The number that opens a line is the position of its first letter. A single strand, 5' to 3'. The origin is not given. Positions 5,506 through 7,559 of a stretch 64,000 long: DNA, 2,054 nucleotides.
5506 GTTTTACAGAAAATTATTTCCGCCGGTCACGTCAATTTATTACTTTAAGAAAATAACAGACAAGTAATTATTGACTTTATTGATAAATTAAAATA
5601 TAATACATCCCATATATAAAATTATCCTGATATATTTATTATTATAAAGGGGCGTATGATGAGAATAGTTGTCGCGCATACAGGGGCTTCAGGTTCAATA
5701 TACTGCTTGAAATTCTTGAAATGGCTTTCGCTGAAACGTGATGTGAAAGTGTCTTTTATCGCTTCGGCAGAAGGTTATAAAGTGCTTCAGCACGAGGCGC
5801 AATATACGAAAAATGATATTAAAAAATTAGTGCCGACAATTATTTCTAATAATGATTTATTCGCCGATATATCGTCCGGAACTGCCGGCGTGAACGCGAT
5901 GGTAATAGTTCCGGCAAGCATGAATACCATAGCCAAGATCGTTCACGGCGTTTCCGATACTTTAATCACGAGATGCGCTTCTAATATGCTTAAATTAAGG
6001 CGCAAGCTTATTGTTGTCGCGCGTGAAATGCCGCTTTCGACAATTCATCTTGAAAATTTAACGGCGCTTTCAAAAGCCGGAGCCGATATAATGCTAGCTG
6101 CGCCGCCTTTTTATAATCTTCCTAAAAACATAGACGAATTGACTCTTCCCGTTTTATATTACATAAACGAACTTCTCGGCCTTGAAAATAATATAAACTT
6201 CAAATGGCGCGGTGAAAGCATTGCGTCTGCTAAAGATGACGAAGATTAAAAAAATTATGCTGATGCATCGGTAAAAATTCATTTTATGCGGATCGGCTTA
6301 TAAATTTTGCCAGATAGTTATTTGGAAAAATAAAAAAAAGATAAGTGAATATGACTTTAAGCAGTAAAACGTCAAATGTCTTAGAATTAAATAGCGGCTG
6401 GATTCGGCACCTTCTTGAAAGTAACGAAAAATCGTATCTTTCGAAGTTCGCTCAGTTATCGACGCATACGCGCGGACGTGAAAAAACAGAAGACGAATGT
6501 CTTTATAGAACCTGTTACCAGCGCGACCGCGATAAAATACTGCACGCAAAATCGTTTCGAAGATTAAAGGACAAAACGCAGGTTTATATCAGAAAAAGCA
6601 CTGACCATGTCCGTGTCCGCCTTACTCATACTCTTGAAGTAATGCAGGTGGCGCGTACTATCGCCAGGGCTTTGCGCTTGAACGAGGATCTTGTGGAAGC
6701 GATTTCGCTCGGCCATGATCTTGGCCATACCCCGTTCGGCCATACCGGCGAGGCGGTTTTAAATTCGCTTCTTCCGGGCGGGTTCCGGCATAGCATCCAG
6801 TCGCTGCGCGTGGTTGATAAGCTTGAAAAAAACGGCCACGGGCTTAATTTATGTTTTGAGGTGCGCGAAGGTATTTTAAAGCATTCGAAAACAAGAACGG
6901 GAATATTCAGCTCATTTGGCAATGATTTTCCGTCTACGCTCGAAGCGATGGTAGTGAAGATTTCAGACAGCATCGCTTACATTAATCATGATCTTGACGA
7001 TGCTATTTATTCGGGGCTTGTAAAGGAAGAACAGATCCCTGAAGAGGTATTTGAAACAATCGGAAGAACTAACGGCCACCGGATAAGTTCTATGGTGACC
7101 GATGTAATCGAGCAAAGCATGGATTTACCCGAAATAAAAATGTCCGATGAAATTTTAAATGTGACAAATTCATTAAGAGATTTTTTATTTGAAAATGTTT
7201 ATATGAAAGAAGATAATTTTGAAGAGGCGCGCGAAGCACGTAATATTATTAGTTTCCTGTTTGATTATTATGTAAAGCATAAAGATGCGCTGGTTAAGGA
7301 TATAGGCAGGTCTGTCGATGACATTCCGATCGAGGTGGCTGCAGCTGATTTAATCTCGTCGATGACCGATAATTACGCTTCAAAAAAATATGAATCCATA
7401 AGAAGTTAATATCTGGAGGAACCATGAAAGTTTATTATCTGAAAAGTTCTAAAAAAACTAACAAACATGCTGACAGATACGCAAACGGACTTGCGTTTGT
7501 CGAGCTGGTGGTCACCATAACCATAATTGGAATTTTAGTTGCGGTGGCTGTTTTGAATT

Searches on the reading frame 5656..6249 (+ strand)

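Call 63: search_protein_families(library=pfam, proteins=[window:5656-6249:+], max_evalue=0.0001)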
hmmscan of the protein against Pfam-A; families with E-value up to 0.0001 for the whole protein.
window:5656-6249:+ (197 aa): 1 family
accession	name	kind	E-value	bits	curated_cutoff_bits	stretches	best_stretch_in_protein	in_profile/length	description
PF02441.25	Flavoprotein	-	3.2e-36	124.8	22.7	1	2-162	1-142/162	Flavoprotein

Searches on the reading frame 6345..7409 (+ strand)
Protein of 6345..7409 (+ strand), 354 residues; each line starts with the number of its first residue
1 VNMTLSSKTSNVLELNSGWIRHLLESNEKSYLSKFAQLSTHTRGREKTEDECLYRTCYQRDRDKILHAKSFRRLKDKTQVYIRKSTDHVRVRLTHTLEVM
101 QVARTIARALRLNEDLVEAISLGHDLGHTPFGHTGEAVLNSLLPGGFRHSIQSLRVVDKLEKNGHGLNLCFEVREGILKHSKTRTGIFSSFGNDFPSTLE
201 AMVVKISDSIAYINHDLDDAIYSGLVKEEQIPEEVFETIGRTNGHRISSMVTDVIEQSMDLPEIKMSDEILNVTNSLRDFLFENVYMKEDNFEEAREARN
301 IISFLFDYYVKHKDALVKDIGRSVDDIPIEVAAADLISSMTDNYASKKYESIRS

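Call 63: search_protein_families(library=pfam, proteins=[window:6345-7409:+], max_evalue=0.0001)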
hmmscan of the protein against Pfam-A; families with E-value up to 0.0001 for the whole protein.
window:6345-7409:+ (354 aa): 2 families
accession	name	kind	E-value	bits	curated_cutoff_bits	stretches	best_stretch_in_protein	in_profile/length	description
PF13286.11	HD_assoc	-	3.7e-14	53.5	22.2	1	264-350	1-90/91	Phosphohydrolase-associated domain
PF01966.28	HD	-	3.5e-13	50.3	22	1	92-211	1-114/116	HD domain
